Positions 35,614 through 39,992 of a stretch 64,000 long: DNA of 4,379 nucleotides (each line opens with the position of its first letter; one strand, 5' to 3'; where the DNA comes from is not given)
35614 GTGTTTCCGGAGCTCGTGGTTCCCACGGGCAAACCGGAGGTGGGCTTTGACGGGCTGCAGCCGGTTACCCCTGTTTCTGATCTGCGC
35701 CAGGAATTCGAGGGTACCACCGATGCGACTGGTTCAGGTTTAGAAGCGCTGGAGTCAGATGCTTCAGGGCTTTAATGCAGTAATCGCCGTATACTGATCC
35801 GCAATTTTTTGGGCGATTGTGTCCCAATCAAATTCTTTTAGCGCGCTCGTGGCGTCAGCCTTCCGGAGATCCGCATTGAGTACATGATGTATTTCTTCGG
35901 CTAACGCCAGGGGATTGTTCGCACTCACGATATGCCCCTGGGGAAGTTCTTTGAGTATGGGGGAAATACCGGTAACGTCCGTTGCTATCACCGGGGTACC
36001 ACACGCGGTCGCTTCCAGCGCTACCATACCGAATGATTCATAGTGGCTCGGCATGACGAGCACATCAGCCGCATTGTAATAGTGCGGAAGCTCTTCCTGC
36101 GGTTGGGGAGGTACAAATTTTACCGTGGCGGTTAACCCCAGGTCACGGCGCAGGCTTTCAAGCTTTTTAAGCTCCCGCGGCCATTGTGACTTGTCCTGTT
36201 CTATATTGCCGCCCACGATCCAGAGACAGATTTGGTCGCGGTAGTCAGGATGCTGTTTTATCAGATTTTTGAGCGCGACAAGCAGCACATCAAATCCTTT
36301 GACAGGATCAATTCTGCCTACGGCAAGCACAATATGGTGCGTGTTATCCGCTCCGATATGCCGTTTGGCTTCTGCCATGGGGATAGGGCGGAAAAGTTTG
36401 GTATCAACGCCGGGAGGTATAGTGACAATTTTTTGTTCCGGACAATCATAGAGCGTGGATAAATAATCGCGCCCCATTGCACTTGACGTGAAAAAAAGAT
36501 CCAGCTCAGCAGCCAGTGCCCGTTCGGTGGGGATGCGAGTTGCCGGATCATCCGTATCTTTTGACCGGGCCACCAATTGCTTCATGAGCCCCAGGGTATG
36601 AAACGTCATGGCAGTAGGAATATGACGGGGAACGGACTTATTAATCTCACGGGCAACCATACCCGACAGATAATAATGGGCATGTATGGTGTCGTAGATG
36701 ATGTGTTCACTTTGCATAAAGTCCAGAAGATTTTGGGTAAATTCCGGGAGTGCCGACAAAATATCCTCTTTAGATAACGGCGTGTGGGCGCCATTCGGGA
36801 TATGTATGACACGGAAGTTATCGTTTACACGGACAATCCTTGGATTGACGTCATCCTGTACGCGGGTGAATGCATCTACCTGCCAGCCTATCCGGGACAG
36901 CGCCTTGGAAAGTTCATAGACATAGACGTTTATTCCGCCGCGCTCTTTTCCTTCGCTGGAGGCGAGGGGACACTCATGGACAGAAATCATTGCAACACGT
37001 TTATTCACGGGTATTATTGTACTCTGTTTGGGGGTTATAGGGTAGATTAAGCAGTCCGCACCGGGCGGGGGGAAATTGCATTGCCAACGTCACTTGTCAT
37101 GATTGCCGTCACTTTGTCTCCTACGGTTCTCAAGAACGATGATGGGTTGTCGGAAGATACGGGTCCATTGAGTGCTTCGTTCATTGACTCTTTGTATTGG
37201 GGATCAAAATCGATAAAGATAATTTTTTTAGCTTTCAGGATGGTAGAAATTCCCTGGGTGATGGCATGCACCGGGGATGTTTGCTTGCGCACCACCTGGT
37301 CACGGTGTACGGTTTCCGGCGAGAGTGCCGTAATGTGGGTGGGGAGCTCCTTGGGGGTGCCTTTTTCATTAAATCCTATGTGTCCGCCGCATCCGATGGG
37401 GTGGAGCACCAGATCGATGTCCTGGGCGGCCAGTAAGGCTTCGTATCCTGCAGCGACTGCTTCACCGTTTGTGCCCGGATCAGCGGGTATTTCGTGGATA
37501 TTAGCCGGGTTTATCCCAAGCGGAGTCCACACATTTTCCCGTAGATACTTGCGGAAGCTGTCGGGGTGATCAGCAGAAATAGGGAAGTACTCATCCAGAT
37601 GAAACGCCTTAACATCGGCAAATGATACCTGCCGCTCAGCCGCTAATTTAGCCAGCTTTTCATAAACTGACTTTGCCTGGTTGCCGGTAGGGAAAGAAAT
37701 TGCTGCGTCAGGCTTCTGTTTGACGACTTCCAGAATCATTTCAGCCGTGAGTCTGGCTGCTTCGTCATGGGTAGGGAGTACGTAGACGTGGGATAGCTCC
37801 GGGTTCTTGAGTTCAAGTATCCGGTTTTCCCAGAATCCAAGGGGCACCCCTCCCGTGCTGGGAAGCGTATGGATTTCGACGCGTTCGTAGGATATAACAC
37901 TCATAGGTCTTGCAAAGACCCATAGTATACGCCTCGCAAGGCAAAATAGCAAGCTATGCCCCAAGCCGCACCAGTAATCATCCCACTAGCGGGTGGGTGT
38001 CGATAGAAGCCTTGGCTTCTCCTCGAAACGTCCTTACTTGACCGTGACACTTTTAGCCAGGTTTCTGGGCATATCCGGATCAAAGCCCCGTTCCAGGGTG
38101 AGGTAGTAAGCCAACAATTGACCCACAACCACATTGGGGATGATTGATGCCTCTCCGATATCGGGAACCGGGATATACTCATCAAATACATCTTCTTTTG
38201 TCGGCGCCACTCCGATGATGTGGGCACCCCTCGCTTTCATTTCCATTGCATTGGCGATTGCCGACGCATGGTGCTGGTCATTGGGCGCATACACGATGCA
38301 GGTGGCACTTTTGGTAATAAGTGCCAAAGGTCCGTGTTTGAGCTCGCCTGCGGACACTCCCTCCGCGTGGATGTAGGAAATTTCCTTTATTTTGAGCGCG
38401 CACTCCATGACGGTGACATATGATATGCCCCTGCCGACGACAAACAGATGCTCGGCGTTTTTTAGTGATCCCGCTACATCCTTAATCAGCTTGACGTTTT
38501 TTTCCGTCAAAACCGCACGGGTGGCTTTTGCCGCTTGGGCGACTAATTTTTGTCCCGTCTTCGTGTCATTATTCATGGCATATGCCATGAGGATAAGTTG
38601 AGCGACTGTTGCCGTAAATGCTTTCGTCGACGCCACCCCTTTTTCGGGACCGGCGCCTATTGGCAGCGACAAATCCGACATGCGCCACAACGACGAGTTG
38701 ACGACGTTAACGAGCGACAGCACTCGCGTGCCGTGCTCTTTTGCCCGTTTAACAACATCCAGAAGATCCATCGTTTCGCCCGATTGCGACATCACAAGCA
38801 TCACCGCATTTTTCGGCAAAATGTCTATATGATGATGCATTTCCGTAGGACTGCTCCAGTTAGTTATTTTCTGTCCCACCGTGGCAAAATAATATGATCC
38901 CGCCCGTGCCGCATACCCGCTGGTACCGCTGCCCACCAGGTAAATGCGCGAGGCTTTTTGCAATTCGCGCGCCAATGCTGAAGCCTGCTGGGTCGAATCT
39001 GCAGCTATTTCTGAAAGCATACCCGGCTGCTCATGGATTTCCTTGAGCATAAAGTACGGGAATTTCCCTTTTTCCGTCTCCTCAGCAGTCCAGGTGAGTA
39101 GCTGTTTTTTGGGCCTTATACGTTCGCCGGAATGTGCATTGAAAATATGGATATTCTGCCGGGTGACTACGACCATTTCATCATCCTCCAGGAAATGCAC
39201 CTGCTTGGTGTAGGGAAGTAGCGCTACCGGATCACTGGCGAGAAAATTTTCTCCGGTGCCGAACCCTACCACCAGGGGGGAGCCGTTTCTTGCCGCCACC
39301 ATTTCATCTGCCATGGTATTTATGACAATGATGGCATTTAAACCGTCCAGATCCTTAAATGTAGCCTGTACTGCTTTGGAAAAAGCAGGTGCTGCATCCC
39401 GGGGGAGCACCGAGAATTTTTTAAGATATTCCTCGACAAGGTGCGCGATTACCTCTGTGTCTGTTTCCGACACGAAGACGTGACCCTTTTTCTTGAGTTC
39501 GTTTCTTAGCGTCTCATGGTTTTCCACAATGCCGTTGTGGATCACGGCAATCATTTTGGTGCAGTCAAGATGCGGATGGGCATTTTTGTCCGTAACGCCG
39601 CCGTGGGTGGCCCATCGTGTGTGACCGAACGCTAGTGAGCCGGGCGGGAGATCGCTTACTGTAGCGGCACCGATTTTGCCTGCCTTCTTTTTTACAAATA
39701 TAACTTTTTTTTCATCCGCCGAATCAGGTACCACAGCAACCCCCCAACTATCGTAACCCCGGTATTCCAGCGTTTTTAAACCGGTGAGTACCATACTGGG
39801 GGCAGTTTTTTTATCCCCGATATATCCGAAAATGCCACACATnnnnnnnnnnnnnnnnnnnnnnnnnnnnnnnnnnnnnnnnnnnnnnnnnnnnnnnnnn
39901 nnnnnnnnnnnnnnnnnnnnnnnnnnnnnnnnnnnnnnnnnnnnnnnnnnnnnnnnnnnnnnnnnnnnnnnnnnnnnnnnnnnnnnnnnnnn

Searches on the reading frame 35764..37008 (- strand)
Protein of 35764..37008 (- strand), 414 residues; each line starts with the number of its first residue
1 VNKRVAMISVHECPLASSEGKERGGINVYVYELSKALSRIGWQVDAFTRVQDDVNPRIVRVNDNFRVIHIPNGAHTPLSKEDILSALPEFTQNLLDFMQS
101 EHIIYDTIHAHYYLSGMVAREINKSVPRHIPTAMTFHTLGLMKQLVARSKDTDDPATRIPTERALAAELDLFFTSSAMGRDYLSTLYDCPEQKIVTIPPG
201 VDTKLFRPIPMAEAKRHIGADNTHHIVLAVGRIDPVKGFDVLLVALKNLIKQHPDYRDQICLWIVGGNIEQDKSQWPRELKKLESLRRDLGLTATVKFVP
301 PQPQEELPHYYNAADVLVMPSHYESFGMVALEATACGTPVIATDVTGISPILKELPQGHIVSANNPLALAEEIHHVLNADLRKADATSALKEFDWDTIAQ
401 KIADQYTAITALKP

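Call 7: search_protein_families(library=ncbifam, proteins=[window:35764-37008:-])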
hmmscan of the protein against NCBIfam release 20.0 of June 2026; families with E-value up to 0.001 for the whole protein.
window:35764-37008:- (414 aa): 44 families (the best 25 are shown)
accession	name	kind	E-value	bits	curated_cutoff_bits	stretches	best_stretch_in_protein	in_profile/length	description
TIGR03449.1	mycothiol_MshA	equivalog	2e-91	306.9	462.5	1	4-409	1-403/406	D-inositol-3-phosphate glycosyltransferase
TIGR04047.1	MSMEG_0565_glyc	hypoth_equivalog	1.4e-33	116.5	259.85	1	21-407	10-372/373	MSMEG_0565 family glycosyltransferase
TIGR03088.1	stp2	hypoth_equivalog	2e-28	99.5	409.05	1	172-408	140-368/374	TIGR03088 family PEP-CTERM/XrtA system glycosyltransferase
TIGR02472.1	sucr_P_syn_N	equivalog_domain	4.4e-28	98.3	576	1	22-379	24-406/439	sucrose-phosphate synthase, putative, glycosyltransferase domain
TIGR02149.1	glgA_Coryne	subfamily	6.7e-27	94.6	302.4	1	24-409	16-390/391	glycogen synthase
NF041876.1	EPS_EpsE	equivalog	1.8e-26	93.3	400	1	180-383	174-365/389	exopolysaccharide biosynthesis GT4 family glycosyltransferase EpsE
TIGR03999.1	thiol_BshA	equivalog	9.3e-25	87.3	273.7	1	24-407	12-371/375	N-acetyl-alpha-D-glucosaminyl L-malate synthase BshA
NF038295.1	EPS_HpsP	equivalog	2.4e-24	86.1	550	1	89-409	77-387/388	hormogonium polysaccharide biosynthesis glycosyltransferase HpsP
NF012028.0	PRK15484.1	subfamily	2.9e-22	79.3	618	1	182-405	149-374/380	lipopolysaccharide N-acetylglucosaminyltransferase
NF053787.1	GlcN_PG_synth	equivalog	9.2e-21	74.1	480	1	185-410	157-360/361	N-acetylglucosaminyl phosphatidylglycerol synthase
TIGR04157.1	glyco_rSAM_CFB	subfamily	2.6e-20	72.8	400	1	159-355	160-342/406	TIGR04157 family glycosyltransferase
NF047684.1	TeichurnBiosyTuaC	equivalog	4.6e-16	58.7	550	1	92-409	96-389/391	teichuronic acid biosynthesis protein TuaC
NF038229.1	Glyco4_Geo_Pelo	equivalog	7.8e-16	58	400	1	108-383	59-306/338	GPMC system family 4 glycosyltransferase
TIGR02095.1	glgA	subfamily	8.1e-16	57.7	328.45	1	221-406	291-470/477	glycogen/starch synthase, ADP-glucose type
TIGR04063.1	stp3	hypoth_equivalog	2.2e-15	56.4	442.05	1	189-407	177-393/397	TIGR04063 family PEP-CTERM/XrtA system glycosyltransferase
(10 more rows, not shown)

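Call 8: search_protein_families(library=pfam, proteins=[window:35764-37008:-])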
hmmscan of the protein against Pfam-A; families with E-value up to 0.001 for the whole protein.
window:35764-37008:- (414 aa): 7 families
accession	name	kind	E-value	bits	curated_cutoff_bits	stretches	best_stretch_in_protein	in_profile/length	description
PF00534.26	Glycos_transf_1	-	1.2e-36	126.3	26.4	1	214-380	5-159/172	Glycosyl transferases group 1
PF13692.12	Glyco_trans_1_4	-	8.3e-31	107.6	27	1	225-378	2-141/142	Glycosyl transferases group 1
PF20706.3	GT4-conflict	-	2.5e-23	83.2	26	1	17-356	5-324/385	Family 4 Glycosyltransferase in conflict systems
PF13439.12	Glyco_transf_4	-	2.1e-21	77.1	28.5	1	24-204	2-169/170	Glycosyltransferase Family 4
PF13579.12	Glyco_trans_4_4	-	8e-21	75.5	29.7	1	24-200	1-158/158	Glycosyl transferase 4-like domain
PF13524.12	Glyco_trans_1_2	-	3.3e-07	30.8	25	1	267-402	22-142/144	Glycosyl transferase-like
PF00982.27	Glyco_transf_20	-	3.7e-07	29.7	32.5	1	222-379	273-439/473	Glycosyltransferase family 20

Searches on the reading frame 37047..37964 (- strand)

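Call 7: search_protein_families(library=ncbifam, proteins=[window:37047-37964:-])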
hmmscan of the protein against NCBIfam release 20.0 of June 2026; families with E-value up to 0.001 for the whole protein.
window:37047-37964:- (305 aa): 8 families
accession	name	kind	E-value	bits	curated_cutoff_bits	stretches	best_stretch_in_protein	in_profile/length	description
NF001684.0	PRK00443.1-4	subfamily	2.2e-45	155.2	326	1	60-288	3-232/260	glucosamine-6-phosphate deaminase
TIGR00502.1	nagB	equivalog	5.7e-34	117.6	236.9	1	62-283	5-234/259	glucosamine-6-phosphate deaminase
NF002557.0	PRK02122.1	subfamily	1.7e-33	115.7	384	1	57-283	28-262/653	glucosamine-6-phosphate deaminase-like protein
NF001682.0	PRK00443.1-1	equivalog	5.7e-28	98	528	1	60-288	3-225/262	glucosamine-6-phosphate deaminase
NF007291.0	PRK09762.1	equivalog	3.2e-26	92.4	271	1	73-280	19-225/236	galactosamine-6-phosphate isomerase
NF001685.0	PRK00443.1-5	equivalog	1.1e-16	61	513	1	88-271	36-222/266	glucosamine-6-phosphate deaminase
NF009022.0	PRK12358.1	equivalog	1.2e-14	54.4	247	1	66-281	9-222/239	glucosamine-6-phosphate deaminase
TIGR01198.1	pgl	equivalog_domain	2.3e-09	37.2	124.45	1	67-196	10-141/234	6-phosphogluconolactonase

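Call 8: search_protein_families(library=pfam, proteins=[window:37047-37964:-])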
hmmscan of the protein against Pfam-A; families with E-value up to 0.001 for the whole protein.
window:37047-37964:- (305 aa): 1 family
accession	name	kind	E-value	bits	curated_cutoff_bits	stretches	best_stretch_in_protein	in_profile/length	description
PF01182.26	Glucosamine_iso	-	6.3e-16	59.3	27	1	67-280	8-218/225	Glucosamine-6-phosphate isomerases/6-phosphogluconolactonase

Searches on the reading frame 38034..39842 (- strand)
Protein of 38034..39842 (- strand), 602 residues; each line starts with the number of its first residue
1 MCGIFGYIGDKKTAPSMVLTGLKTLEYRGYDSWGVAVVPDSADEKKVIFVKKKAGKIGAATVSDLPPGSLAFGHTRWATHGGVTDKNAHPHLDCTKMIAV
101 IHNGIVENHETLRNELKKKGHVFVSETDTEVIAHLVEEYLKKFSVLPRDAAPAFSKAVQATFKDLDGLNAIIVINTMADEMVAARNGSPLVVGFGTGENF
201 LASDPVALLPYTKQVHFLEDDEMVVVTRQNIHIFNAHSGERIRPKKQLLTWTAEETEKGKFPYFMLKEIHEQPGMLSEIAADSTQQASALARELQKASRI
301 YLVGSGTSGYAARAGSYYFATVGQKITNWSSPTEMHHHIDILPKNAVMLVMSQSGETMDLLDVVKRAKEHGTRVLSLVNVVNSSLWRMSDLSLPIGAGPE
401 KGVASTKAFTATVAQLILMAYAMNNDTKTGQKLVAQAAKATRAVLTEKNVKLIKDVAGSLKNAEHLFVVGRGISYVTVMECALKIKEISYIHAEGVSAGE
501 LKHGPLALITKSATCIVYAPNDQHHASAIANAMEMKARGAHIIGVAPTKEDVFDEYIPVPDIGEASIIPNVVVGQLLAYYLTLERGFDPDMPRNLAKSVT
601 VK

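Call 7: search_protein_families(library=ncbifam, proteins=[window:38034-39842:-])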
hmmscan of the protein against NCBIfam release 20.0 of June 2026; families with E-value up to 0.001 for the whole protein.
window:38034-39842:- (602 aa): 21 families
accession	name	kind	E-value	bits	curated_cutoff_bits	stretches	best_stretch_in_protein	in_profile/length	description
NF001484.0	PRK00331.1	subfamily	5.6e-188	626.1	381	1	1-601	1-600/601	isomerizing glutamine--fructose-6-phosphate transaminase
TIGR01135.1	glmS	equivalog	1.3e-181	605.2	418.05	1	2-601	1-606/607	glutamine--fructose-6-phosphate transaminase (isomerizing)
NF046059.1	NagB_SO3506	equivalog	1.9e-40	139.2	430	1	265-597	4-325/330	glucosamine-6-phosphate deaminase NagB-II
TIGR01134.1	purF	equivalog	5.1e-25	88.7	350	1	2-232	1-223/432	amidophosphoribosyltransferase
NF041128.1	glucosaP_deam_GlmD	equivalog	1.1e-24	87.3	580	1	266-599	4-321/323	glucosamine-6-phosphate deaminase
TIGR01536.1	asn_synth_AEB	equivalog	1.2e-14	54.3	267.1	1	2-231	1-189/517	asparagine synthase (glutamine-hydrolyzing)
TIGR03127.2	RuMP_HxlB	equivalog_domain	6.8e-14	52.1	160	1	283-404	16-132/178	6-phospho-3-hexuloisomerase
TIGR03104.1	trio_amidotrans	equivalog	3.1e-12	45.5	570.1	1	41-134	14-106/589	N-acetylglutaminylglutamine amidotransferase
NF041755.1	RuMP_HxlAB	equivalog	2.8e-11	43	500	1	280-399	229-342/391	bifunctional 3-hexulose-6-phosphate synthase/6-phospho-3-hexuloisomerase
TIGR02815.1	agaS_fam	subfamily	3.1e-11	42.8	529.2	1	266-593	6-355/372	putative sugar isomerase, AgaS family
NF040776.2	AlsR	equivalog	4.6e-11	42.2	400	1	288-419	120-249/279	transcriptional repressor AlsR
NF006949.0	PRK09431.1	equivalog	1.9e-10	39.9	499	1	72-220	46-177/554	asparagine synthase B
NF008458.0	PRK11337.1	equivalog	4.9e-10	38.8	378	1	290-419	134-261/293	MurR/RpiR family transcriptional regulator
TIGR00393.1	kpsF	subfamily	3.6e-09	36.6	203.7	1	299-418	2-121/268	KpsF/GutQ family sugar-phosphate isomerase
NF010701.0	PRK14101.1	equivalog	4.8e-08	31.7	920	1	294-395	465-565/638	bifunctional transcriptional regulator/glucokinase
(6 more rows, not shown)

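Call 8: search_protein_families(library=pfam, proteins=[window:38034-39842:-])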
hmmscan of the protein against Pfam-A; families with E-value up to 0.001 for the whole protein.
window:38034-39842:- (602 aa): 5 families
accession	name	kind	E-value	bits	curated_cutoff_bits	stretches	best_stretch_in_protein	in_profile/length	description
PF01380.27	SIS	-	1.2e-40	138.8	25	2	293-416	1-125/131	SIS domain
PF13522.11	GATase_6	-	2.6e-16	60.2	27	1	68-193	10-119/130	Glutamine amidotransferase domain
PF13537.11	GATase_7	-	5.7e-14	52.6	25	1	84-209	9-122/123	Glutamine amidotransferase domain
PF13230.11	GATase_4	-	7.9e-06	25.4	23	1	1-145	1-147/272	Glutamine amidotransferases class-II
PF13580.11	SIS_2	-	0.00021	21.8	27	0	344-377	103-136/138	SIS domain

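Call 9: find_related_loci(query=window:38034-39842:-, collection=genome_contigs, flank=4000)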
Query window:38034-39842:- (602 aa) in genome_contigs; peptide patterns used: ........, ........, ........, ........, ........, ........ (x = any residue, [..] = any of these).
599 stretches matched a pattern (row limit reached: there are more); 508 encode a relative of the query (tblastn E <= 1e-3); the best 80 are kept; 80 distinct loci.
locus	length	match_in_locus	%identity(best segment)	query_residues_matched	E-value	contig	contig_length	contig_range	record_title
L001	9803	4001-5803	84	1-602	0e+0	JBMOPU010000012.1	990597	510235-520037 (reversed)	MAG: Patescibacteria group bacterium isolate Betzabe_MAG136 MAG136_14, whole genome shotgun sequence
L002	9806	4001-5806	76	1-602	0e+0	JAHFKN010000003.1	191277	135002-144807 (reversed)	MAG: Candidatus Gottesmanbacteria bacterium isolate nzgw410 NODE_45_length_191278_cov_18.365814, whole genome shotgun se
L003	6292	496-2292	73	1-602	0e+0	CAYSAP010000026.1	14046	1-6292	MAG TPA_asm: uncultured Gammaproteobacteria bacterium isolate SRP090828_co2_19 genome assembly, contig: NODE_1470_length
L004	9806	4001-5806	72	1-602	0e+0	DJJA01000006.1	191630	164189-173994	MAG TPA_asm: Candidatus Gottesmanbacteria bacterium UBA6580 UBA6580_contig_121, whole genome shotgun sequence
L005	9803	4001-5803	72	1-602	0e+0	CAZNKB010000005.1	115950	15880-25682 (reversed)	MAG TPA_asm: uncultured Gammaproteobacteria bacterium isolate SRP173033_co3_60 genome assembly, contig: NODE_91_length_1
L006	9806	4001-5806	70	1-602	0e+0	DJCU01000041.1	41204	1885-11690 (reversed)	MAG TPA_asm: Candidatus Gottesmanbacteria bacterium UBA5942 UBA5942_contig_208, whole genome shotgun sequence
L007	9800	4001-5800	68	1-602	0e+0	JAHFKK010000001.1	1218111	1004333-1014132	MAG: Candidatus Gottesmanbacteria bacterium isolate nzgw408 NODE_1_length_1218112_cov_6.992134, whole genome shotgun seq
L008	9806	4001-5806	67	1-602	0e+0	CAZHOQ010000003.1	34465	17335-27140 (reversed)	MAG TPA_asm: uncultured Gammaproteobacteria bacterium isolate SRP093185_co1_203 genome assembly, contig: NODE_566_length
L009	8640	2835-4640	66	1-602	0e+0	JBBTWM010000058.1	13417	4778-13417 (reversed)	MAG: Patescibacteria group bacterium isolate H41-bin127_1 H41_bin127_1_000000000058, whole genome shotgun sequence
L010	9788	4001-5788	64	1-602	0e+0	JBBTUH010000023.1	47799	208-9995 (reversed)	MAG: Patescibacteria group bacterium isolate H41-bin250_1 H41_bin250_1_000000000023, whole genome shotgun sequence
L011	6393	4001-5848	60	1-602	0e+0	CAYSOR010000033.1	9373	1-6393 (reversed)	MAG TPA_asm: uncultured Gammaproteobacteria bacterium isolate binchicken_co266_188 genome assembly, contig: NODE_14146_l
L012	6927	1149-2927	62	1-602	0e+0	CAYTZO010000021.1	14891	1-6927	MAG TPA_asm: uncultured Gammaproteobacteria bacterium isolate SRP093762_co1_179 genome assembly, contig: NODE_2397_lengt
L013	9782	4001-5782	58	1-602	0e+0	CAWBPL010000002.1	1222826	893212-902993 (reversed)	MAG: Candidatus Gottesmanbacteria bacterium isolate MFD01476.bin.2.135 genome assembly, contig: contig_74641, whole geno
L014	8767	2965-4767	57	1-602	0e+0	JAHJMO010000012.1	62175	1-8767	MAG: Patescibacteria group bacterium isolate Old_saline.mb.45 Old_saline.mb.45_k141_356715, whole genome shotgun sequenc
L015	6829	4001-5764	57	1-602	0e+0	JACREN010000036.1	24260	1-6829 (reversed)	MAG: Candidatus Gottesmanbacteria bacterium isolate NC_groundwater_1700_Pr3_B-0.1um_46_16 SR-2_scaffold_141_2265235, who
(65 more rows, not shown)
